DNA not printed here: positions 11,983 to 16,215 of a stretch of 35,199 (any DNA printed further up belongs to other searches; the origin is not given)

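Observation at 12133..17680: Fis-HTH / GlmU-acetyltransferase-like / giant GlmS-like module: a non-canonical hexosamine-type pathway?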

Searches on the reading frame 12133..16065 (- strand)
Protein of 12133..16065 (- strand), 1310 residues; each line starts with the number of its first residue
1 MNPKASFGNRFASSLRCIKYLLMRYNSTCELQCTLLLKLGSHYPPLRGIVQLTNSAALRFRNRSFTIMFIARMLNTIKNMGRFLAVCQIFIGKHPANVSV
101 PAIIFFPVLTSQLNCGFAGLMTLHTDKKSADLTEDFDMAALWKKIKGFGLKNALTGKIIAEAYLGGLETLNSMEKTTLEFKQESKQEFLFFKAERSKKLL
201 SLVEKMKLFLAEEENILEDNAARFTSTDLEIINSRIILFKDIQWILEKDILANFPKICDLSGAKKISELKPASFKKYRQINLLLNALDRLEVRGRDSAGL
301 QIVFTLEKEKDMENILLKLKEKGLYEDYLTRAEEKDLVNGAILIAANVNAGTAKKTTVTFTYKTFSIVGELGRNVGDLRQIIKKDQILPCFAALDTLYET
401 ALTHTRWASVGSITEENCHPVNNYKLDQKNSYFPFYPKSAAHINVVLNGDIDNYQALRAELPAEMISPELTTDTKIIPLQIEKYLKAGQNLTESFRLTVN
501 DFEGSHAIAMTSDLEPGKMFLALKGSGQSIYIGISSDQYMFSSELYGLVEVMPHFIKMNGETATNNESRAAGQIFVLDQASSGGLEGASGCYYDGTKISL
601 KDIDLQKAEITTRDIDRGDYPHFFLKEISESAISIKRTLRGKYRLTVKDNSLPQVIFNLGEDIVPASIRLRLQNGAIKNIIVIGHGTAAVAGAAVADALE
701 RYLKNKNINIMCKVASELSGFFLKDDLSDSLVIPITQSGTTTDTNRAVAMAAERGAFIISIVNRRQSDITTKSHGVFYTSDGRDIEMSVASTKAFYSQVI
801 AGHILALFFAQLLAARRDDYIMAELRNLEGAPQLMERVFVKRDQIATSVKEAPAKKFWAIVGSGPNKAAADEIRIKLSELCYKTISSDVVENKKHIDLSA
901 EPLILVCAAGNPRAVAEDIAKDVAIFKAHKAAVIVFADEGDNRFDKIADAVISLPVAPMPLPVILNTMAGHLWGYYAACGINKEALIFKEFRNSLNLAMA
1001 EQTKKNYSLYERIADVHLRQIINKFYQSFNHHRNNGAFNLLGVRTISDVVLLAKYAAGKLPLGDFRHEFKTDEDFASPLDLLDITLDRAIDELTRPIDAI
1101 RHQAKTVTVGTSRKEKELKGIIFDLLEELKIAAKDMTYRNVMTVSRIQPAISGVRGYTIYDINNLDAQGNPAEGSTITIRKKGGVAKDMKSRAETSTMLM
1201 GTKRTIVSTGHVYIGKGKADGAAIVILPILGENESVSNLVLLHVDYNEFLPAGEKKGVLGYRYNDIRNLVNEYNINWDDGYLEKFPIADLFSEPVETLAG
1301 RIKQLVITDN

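Call 3: search_protein_families(library=pfam, proteins=[window:12133-16065:-], max_evalue=0.01)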
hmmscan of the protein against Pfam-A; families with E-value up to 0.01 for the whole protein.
window:12133-16065:- (1310 aa): 3 families
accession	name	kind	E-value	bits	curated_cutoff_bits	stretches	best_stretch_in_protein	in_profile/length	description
PF01380.27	SIS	-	6.3e-15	55.6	25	1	678-806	6-129/131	SIS domain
PF13522.11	GATase_6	-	3.1e-10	40.6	27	1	400-544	12-130/130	Glutamine amidotransferase domain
PF13537.11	GATase_7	-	1.4e-08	35.3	25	1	431-548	12-121/123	Glutamine amidotransferase domain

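Call 4: search_protein_families(library=ncbifam, proteins=[window:12133-16065:-], max_evalue=0.01)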
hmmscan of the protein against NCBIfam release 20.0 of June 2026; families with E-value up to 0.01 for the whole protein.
window:12133-16065:- (1310 aa): 10 families
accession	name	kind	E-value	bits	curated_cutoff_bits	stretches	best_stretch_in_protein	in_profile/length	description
NF001484.0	PRK00331.1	subfamily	1.6e-74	251.4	381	1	399-979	66-582/601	isomerizing glutamine--fructose-6-phosphate transaminase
TIGR01135.1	glmS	equivalog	1e-66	225.7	418.05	1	396-979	62-588/607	glutamine--fructose-6-phosphate transaminase (isomerizing)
NF046059.1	NagB_SO3506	equivalog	1.5e-14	54.1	430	1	670-881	31-226/330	glucosamine-6-phosphate deaminase NagB-II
TIGR01536.1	asn_synth_AEB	equivalog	4e-08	32.7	267.1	1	434-560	64-178/517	asparagine synthase (glutamine-hydrolyzing)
NF008458.0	PRK11337.1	equivalog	1.6e-05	24.1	378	1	729-778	189-238/293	MurR/RpiR family transcriptional regulator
NF040776.2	AlsR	equivalog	0.00014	20.9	400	1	729-777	177-225/279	transcriptional repressor AlsR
TIGR01134.1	purF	equivalog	0.00029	20.3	350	1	432-552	84-202/432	amidophosphoribosyltransferase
NF006426.0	PRK08674.1-6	subfamily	0.0033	16.3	295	1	666-762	35-124/354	bifunctional phosphoglucose/phosphomannose isomerase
NF010696.0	PRK14096.1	equivalog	0.008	14.7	671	0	656-752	94-192/528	glucose-6-phosphate isomerase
NF003016.0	PRK03868.1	equivalog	0.0088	14.9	487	0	671-747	52-130/410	glucose-6-phosphate isomerase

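Call 5: find_homologous_proteins(query=window:12133-15864:-)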
Query window:12133-15864:- (1243 aa): 2802 proteins with E <= 0.001 among 8000 candidates; the best 120 are listed.
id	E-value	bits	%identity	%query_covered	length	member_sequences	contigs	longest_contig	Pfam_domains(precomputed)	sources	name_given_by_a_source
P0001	0.0e+0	2653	96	100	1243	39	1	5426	PF01380.28,PF13522.12,PF13537.12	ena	-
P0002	0.0e+0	2336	84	100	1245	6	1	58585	PF01380.28,PF13522.12,PF13537.12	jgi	-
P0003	0.0e+0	2298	83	100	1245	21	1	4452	PF01380.28,PF13522.12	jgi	jgi:glucosamine--fructose-6-phosphate aminotransferase (isomerizing)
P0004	0.0e+0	2290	82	100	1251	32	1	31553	PF01380.28,PF13522.12,PF13537.12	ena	-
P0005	0.0e+0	2288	82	100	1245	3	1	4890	PF01380.28,PF13522.12,PF13537.12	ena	-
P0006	0.0e+0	2269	82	100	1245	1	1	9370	PF01380.28,PF13522.12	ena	-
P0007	0.0e+0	2258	81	100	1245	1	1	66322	PF01380.28,PF13522.12,PF13537.12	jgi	jgi:glucosamine--fructose-6-phosphate aminotransferase (isomerizing)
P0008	0.0e+0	2254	81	100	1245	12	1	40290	PF01380.28,PF13522.12,PF13537.12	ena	-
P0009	0.0e+0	2244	81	100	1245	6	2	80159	PF01380.28,PF13522.12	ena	-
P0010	0.0e+0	2232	80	100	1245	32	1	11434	PF01380.28,PF13522.12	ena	-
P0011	0.0e+0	2232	81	100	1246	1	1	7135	PF01380.28,PF13522.12,PF13537.12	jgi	jgi:glucosamine--fructose-6-phosphate aminotransferase (isomerizing)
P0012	0.0e+0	2230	81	100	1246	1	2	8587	PF01380.28,PF13522.12,PF13537.12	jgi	jgi:glucosamine--fructose-6-phosphate aminotransferase (isomerizing)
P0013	0.0e+0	2229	81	100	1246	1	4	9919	PF01380.28,PF13522.12,PF13537.12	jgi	jgi:glucosamine--fructose-6-phosphate aminotransferase (isomerizing)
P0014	0.0e+0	2228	81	100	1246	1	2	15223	PF01380.28,PF13522.12,PF13537.12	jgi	jgi:glucosamine--fructose-6-phosphate aminotransferase (isomerizing)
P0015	0.0e+0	2218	80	100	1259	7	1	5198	PF01380.28,PF13522.12,PF13537.12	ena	-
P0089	0.0e+0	1809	66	100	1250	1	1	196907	PF01380.28,PF13522.12,PF13537.12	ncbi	ncbi:MAG: SIS domain-containing protein [Deltaproteobacteria bacterium]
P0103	0.0e+0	1768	64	99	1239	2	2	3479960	PF01380.28,PF13522.12,PF13537.12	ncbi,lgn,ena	-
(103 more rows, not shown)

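Call 6: search_solved_structures(query=window:12133-15864:-, max_evalue=0.01, show_alignments=1)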
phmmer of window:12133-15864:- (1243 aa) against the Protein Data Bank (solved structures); distinct sequences matched with E-value up to 0.01: 22.
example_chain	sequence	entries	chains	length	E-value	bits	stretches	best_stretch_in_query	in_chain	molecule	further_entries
3ooj_A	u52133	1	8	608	3.6e-22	81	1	333-911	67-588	Glucosamine/fructose-6-phosphate aminotransferase, isomerizing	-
2j6h_A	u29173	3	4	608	3.6e-22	81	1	333-911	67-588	GLUCOSAMINE-FRUCTOSE-6-PHOSPHATE AMINOTRANSFERASE | GLUCOSAMINE--FRUCTOSE-6-PHOSPHATE AMINOTRANSFERASE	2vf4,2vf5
1jxa_A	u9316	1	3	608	4.1e-22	80.8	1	333-911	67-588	glucosamine 6-phosphate synthase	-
4amv_A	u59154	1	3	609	4.1e-22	80.8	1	333-911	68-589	GLUCOSAMINE--FRUCTOSE-6-PHOSPHATE AMINOTRANSFERASE [ISOMER IZING]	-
6r4h_A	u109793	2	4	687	1.3e-19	72.5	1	540-905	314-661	Glutamine--fructose-6-phosphate aminotransferase [isomerizing] 1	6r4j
6zmk_A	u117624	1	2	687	4.6e-19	70.7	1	540-905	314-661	Glutamine--fructose-6-phosphate aminotransferase [isomerizing] 1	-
6r4e_A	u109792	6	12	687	4.7e-19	70.6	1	540-905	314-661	Glutamine--fructose-6-phosphate aminotransferase [isomerizing] 1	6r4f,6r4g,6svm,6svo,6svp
6r4i_A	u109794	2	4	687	4.9e-19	70.6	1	540-905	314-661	Glutamine--fructose-6-phosphate aminotransferase [isomerizing] 1 | Glutamine--fructose-6-phosphate-aminotransferase [isomerizing] 1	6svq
7ndl_A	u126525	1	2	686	8e-19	69.9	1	540-905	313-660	Isoform 2 of Glutamine-fructose-6-phosphate aminotransferase [isomerizing] 1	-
6zmj_A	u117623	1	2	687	8.3e-19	69.8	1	540-905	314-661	Glutamine--fructose-6-phosphate aminotransferase [isomerizing] 1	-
2zj3_A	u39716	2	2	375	9.7e-14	53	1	547-907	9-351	Glucosamine--fructose-6-phosphate aminotransferase [isomerizing] 1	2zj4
2v4m_A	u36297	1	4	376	9.7e-14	53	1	547-907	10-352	GLUCOSAMINE--FRUCTOSE-6-PHOSPHATE AMINOTRANSFERASE [ISOMERIZING] 1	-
2poc_A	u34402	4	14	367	9.2e-12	46.5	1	550-911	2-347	isomerase domain of glutamine-fructose-6-phosphate transaminase (isomerizing)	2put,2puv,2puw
1moq_A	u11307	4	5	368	6.7e-11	43.6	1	549-911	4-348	GLUCOSAMINE 6-PHOSPHATE SYNTHASE | Glutamine--fructose-6-phosphate aminotransferase [isomerizing]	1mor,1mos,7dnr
1xff_A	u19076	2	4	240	1.3e-10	42.7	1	333-492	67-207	Glucosamine--fructose-6-phosphate aminotransferase [isomerizing]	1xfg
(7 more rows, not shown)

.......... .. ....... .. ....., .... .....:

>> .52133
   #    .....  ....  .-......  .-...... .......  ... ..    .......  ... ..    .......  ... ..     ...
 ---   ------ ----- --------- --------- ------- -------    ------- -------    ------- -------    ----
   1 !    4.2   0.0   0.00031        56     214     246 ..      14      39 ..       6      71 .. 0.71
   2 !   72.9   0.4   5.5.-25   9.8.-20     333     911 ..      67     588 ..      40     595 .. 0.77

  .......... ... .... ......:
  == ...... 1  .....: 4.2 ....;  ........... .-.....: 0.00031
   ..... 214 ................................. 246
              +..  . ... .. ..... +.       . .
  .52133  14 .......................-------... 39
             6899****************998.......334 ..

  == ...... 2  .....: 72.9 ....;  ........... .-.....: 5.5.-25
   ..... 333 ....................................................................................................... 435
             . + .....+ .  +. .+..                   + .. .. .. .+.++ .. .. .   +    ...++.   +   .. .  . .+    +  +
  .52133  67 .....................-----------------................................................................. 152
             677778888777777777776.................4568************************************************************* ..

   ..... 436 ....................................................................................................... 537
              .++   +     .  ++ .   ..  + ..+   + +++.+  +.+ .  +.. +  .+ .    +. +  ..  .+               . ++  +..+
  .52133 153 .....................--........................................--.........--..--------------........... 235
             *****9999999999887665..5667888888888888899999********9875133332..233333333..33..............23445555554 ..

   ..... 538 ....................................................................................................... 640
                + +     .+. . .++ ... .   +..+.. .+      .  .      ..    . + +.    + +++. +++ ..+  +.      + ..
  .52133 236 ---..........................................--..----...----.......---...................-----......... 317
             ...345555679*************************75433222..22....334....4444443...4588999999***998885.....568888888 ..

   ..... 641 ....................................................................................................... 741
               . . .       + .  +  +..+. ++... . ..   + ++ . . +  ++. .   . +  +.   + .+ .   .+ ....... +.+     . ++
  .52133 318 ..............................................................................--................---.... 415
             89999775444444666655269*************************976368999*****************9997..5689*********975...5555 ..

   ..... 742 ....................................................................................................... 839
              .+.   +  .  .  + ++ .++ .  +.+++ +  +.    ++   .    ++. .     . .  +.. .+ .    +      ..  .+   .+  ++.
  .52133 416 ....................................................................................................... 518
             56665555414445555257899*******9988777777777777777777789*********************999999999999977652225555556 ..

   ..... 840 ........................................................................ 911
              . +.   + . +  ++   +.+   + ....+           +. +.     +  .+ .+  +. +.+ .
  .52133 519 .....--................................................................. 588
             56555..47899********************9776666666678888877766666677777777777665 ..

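Call 14: find_encoding_contigs(protein=P0103, flank=10000, max_places=2)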
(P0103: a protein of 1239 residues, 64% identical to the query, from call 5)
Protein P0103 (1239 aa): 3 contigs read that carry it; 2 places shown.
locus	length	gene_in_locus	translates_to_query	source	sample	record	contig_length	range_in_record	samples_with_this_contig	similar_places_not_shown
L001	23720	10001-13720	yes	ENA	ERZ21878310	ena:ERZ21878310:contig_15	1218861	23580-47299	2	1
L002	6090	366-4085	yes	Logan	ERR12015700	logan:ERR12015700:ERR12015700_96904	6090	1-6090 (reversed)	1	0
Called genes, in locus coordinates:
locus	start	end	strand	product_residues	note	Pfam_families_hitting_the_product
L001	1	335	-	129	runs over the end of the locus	-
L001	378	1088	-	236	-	-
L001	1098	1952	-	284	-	-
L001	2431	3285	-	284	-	PF02899:Phage_int_SAM_1, PF13495:Phage_int_SAM_4, PF00589:Phage_integrase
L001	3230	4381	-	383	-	PF02899:Phage_int_SAM_1 (weak), PF13495:Phage_int_SAM_4 (weak), PF00589:Phage_integrase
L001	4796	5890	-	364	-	-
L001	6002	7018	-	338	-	-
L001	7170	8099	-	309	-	PF13541:ChlI, PF01078:Mg_chelatase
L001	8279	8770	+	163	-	PF01967:MoaC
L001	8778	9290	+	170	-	-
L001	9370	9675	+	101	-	PF02954:HTH_8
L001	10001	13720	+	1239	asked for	PF13522:GATase_6 (weak), PF13537:GATase_7 (faint), PF01380:SIS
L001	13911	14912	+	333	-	PF08461:WHD_RNase_R, PF01995:NRD1_2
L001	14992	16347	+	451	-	PF02812:ELFV_dehydrog_N, PF00208:ELFV_dehydrog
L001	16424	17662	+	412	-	-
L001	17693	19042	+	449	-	PF02878:PGM_PMM_I, PF02879:PGM_PMM_II, PF02880:PGM_PMM_III, PF00408:PGM_PMM_IV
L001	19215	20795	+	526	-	PF06418:CTP_synth_N, PF00117:GATase, PF07722:Peptidase_C26 (weak)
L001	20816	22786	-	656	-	PF02550:AcetylCoA_hydro, PF13336:AcetylCoA_hyd_C, PF13302:Acetyltransf_3 (weak), PF00583:Acetyltransf_1, PF13508:Acetyltransf_7 (faint)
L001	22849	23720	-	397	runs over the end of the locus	PF01210:NAD_Gly3P_dh_N, PF07479:NAD_Gly3P_dh_C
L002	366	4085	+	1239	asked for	PF13522:GATase_6 (weak), PF13537:GATase_7 (faint), PF01380:SIS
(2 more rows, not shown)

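Call 39: search_protein_families(library=pfam, proteins=[L001:13911-14909:+, L001:17693-19039:+], max_evalue=10)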
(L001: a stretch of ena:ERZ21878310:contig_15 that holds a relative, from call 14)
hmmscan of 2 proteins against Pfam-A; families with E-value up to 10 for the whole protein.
L001:13911-14909:+ (333 aa): 5 families
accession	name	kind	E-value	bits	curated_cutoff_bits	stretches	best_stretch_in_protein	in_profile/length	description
PF01995.21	NRD1_2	-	2.6e-82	276.1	25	1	90-328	1-237/238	NrpR regulatory domains NRD1 and 2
PF08461.16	HTH_12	-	9.3e-20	70.8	21.4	1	16-81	2-66/66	Ribonuclease R winged-helix domain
PF21715.3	CggR_N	-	0.0011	19.1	30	1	26-78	16-61/71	CggR N-terminal DNA binding domain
PF13276.12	HTH_21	-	0.17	12.6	28.1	1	12-50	5-44/60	HTH-like domain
PF13551.12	HTH_29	-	0.19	12.3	28.1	1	40-72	20-53/64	Winged helix-turn helix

L001:17693-19039:+ (449 aa): 4 families
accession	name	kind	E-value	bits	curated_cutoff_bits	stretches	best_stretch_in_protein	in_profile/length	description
PF02878.22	PGM_PMM_I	-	6.3e-44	149.4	22.5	1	3-133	2-132/138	Phosphoglucomutase/phosphomannomutase, alpha/beta/alpha domain I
PF02880.22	PGM_PMM_III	-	2e-32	112.2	20.7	1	261-370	2-113/115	Phosphoglucomutase/phosphomannomutase, alpha/beta/alpha domain III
PF00408.26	PGM_PMM_IV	-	1.4e-17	63.9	23.1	1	376-442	1-67/68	Phosphoglucomutase/phosphomannomutase, C-terminal domain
PF02879.22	PGM_PMM_II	-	9.5e-15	55.4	29.3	1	159-256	2-103/103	Phosphoglucomutase/phosphomannomutase, alpha/beta/alpha domain II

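Call 51: search_protein_families(library=ncbifam, proteins=[L001:17693-19039:+], max_evalue=0.00001)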
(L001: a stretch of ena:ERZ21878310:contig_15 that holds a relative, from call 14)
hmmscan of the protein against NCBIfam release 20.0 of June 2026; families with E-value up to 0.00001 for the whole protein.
L001:17693-19039:+ (449 aa): 7 families
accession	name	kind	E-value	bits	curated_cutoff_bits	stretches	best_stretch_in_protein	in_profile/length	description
TIGR01455.1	glmM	equivalog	4.5e-170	566.1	447.55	1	5-445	1-441/442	phosphoglucosamine mutase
TIGR03990.1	Arch_GlmM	equivalog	2.5e-88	296.9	439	1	3-443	2-443/444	phosphoglucosamine mutase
NF007088.0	PRK09542.1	equivalog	1.2e-41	143.2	618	1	19-446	25-455/456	phosphomannomutase/phosphoglucomutase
NF046027.1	PhglucPhmanMutPgmG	equivalog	2.4e-39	135.3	600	1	20-415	24-405/460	phosphoglucomutase/phosphomannomutase PgmG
NF011943.0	PRK15414.1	subfamily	2e-28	99.6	801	1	10-375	12-376/456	phosphomannomutase CpsG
TIGR01132.1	pgm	equivalog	3.6e-07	29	778.05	1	5-131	42-177/546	phosphoglucomutase (alpha-D-glucose-1,6-bisphosphate-dependent)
NF005737.0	PRK07564.1-1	equivalog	6.4e-06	25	378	0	75-127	87-142/543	alpha-D-glucose phosphate-specific phosphoglucomutase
